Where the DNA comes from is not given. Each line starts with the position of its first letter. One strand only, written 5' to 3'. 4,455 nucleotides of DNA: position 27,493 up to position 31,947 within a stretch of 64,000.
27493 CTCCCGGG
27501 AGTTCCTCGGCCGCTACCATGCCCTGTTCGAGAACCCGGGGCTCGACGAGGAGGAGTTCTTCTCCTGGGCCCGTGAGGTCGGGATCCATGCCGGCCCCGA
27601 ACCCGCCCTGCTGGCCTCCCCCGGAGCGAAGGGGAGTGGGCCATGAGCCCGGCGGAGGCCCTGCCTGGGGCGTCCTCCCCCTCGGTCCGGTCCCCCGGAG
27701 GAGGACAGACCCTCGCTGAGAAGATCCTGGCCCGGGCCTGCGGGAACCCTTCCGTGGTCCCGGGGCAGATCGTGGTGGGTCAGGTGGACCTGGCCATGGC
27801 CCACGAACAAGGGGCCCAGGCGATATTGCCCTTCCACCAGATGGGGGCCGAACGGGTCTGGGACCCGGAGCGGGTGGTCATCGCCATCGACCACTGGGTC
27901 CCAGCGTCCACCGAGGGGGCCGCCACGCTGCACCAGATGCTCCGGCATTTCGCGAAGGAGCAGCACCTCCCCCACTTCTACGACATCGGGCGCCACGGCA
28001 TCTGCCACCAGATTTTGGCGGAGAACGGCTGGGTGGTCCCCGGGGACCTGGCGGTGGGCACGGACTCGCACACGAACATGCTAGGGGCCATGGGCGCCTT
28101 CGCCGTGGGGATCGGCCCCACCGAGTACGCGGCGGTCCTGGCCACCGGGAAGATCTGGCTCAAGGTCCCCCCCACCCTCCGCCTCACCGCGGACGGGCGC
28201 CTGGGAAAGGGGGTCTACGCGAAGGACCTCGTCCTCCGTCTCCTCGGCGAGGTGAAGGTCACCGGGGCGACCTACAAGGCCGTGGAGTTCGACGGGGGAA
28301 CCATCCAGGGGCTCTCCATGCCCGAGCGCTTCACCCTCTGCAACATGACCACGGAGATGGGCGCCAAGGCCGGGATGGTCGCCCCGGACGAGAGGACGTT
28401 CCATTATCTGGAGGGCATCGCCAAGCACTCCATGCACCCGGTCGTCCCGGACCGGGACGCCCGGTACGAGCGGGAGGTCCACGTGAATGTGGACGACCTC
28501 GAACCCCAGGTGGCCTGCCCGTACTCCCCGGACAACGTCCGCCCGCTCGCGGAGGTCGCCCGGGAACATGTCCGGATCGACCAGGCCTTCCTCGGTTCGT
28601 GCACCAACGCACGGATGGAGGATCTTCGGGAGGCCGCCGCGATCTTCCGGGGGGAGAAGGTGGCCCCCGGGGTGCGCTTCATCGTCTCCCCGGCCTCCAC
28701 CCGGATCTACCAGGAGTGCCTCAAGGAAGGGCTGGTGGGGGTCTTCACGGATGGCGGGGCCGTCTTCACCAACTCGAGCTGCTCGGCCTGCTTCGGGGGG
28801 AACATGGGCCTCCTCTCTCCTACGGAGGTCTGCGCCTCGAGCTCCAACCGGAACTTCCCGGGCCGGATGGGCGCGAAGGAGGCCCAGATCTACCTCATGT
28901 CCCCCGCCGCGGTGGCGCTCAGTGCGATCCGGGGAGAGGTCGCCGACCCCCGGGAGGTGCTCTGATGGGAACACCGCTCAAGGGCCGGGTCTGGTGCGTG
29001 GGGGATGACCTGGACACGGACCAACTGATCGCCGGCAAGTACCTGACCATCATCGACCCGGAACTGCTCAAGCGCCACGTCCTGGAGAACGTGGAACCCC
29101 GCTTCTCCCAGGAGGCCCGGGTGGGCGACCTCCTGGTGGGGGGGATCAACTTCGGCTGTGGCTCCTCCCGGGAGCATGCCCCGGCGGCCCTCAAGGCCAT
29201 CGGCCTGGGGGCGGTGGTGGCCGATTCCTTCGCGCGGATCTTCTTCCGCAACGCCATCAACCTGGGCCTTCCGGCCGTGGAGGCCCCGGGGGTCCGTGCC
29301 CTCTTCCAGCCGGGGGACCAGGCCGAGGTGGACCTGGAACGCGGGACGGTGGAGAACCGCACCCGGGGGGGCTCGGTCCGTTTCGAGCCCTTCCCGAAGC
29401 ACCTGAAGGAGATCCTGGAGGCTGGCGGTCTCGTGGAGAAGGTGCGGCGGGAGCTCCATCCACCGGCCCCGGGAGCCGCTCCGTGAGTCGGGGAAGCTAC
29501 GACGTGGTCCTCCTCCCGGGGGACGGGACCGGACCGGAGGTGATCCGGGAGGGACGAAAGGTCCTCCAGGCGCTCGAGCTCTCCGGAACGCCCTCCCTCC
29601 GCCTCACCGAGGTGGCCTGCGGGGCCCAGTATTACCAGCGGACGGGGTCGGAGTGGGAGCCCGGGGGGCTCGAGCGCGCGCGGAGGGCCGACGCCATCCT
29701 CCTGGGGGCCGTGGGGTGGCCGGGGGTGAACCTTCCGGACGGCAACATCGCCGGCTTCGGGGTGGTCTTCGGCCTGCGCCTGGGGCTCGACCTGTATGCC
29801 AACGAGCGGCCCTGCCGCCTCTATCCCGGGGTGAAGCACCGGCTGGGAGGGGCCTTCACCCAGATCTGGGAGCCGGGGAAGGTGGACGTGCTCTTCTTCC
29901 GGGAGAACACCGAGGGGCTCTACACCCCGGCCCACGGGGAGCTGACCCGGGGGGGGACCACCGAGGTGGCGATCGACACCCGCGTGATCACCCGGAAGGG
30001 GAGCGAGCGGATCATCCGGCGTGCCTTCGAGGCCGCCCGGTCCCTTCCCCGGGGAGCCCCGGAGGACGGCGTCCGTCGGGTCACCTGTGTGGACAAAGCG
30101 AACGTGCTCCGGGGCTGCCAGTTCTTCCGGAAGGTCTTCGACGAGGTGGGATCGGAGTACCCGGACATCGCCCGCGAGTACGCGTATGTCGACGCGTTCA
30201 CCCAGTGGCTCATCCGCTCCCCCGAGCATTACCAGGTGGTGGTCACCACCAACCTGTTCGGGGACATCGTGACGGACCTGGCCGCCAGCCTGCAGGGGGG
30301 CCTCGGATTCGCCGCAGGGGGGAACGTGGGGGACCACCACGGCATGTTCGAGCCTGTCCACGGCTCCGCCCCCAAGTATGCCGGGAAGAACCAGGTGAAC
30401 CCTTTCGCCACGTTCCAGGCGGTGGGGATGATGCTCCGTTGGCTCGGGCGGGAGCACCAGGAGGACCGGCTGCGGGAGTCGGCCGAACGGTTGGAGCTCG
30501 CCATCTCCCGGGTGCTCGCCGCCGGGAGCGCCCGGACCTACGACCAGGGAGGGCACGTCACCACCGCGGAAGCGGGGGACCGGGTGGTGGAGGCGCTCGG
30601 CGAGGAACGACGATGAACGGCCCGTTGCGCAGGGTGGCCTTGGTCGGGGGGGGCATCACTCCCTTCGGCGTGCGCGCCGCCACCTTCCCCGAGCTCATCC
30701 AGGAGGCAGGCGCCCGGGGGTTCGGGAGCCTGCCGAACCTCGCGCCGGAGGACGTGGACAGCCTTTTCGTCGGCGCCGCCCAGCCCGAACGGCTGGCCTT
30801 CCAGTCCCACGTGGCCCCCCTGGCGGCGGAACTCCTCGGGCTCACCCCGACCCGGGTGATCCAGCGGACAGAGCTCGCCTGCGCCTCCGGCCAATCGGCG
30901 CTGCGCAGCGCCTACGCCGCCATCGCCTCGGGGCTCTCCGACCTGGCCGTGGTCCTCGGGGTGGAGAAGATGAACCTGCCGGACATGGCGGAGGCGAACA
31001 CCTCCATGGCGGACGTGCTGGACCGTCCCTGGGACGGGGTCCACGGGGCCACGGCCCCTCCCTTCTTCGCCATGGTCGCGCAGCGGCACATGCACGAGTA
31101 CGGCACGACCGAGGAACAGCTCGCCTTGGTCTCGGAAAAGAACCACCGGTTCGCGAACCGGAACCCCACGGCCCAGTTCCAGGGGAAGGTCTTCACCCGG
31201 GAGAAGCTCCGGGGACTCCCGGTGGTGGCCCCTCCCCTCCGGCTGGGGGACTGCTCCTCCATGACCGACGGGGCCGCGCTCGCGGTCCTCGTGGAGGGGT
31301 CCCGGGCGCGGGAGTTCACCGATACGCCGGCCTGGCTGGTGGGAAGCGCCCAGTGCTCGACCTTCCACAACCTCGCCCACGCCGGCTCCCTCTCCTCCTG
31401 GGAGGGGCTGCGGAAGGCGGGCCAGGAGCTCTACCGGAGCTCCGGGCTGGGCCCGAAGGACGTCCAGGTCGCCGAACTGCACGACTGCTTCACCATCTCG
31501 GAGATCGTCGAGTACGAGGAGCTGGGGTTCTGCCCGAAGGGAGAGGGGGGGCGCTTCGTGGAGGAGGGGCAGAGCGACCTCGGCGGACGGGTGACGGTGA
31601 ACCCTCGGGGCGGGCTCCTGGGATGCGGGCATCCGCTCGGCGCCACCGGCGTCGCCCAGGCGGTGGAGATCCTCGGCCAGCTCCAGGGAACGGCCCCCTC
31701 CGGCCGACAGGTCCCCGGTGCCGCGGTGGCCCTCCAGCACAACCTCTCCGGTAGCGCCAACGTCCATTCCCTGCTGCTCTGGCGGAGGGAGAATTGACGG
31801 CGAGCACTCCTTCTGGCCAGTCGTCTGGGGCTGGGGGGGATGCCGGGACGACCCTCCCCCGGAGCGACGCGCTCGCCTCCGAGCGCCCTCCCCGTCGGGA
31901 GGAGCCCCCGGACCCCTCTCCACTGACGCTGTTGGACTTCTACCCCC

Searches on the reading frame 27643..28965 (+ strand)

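Call 9: search_protein_families(library=pfam, proteins=[window:27643-28965:+], max_evalue=0.001)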
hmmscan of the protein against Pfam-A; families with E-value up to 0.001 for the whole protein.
window:27643-28965:+ (440 aa): 1 family
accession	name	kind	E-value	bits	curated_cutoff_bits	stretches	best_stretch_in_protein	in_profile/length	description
PF00330.25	Aconitase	-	4e-103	346.3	28.7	1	48-431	20-463/463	Aconitase family (aconitate hydratase)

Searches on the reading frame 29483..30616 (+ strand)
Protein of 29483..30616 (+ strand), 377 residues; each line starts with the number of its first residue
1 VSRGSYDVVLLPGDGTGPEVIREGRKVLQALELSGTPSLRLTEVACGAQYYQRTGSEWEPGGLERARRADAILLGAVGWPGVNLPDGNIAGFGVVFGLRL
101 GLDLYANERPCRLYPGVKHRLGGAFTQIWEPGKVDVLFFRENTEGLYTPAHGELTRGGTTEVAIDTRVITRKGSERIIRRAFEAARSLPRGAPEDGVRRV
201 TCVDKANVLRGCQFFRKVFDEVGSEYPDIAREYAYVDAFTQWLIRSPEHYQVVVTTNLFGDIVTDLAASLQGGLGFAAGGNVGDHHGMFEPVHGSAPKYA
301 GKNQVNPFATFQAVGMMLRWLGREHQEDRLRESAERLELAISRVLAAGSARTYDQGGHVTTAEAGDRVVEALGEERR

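Call 9: search_protein_families(library=pfam, proteins=[window:29483-30616:+], max_evalue=0.001)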
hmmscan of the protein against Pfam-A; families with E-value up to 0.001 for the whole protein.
window:29483-30616:+ (377 aa): 1 family
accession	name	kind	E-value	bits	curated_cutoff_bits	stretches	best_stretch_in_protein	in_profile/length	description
PF00180.25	Iso_dh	-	7.8e-82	275.8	27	1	8-368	2-348/348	Isocitrate/isopropylmalate dehydrogenase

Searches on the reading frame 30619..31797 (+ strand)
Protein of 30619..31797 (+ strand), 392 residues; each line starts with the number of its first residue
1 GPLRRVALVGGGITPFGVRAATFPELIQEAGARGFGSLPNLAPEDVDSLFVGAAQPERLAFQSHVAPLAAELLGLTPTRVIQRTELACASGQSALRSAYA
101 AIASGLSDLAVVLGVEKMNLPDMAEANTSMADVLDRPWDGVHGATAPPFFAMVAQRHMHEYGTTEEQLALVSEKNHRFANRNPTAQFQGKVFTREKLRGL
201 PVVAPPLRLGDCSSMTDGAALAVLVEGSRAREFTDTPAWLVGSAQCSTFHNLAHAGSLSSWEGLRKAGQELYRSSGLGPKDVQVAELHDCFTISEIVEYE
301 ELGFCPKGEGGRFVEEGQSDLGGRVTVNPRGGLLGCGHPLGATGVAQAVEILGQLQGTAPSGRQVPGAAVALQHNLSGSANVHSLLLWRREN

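Call 44: search_protein_families(library=pfam, proteins=[window:30619-31797:+], max_evalue=0.01)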
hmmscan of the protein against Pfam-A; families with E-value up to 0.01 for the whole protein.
window:30619-31797:+ (392 aa): 4 families
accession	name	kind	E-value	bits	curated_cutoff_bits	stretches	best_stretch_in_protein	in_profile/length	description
PF22691.2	Thiolase_C_1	-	8.1e-39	133.1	28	1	251-386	8-140/144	Thiolase C-terminal domain-like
PF00108.29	Thiolase_N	-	2.5e-17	63.5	26.4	1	6-224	1-256/260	Thiolase, N-terminal domain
PF02803.24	Thiolase_C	-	3.9e-08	33.4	27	1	268-356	28-98/123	Thiolase, C-terminal domain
PF00109.32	ketoacyl-synt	-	0.00017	21.7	20.8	1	87-126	173-212/252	Beta-ketoacyl synthase, N-terminal domain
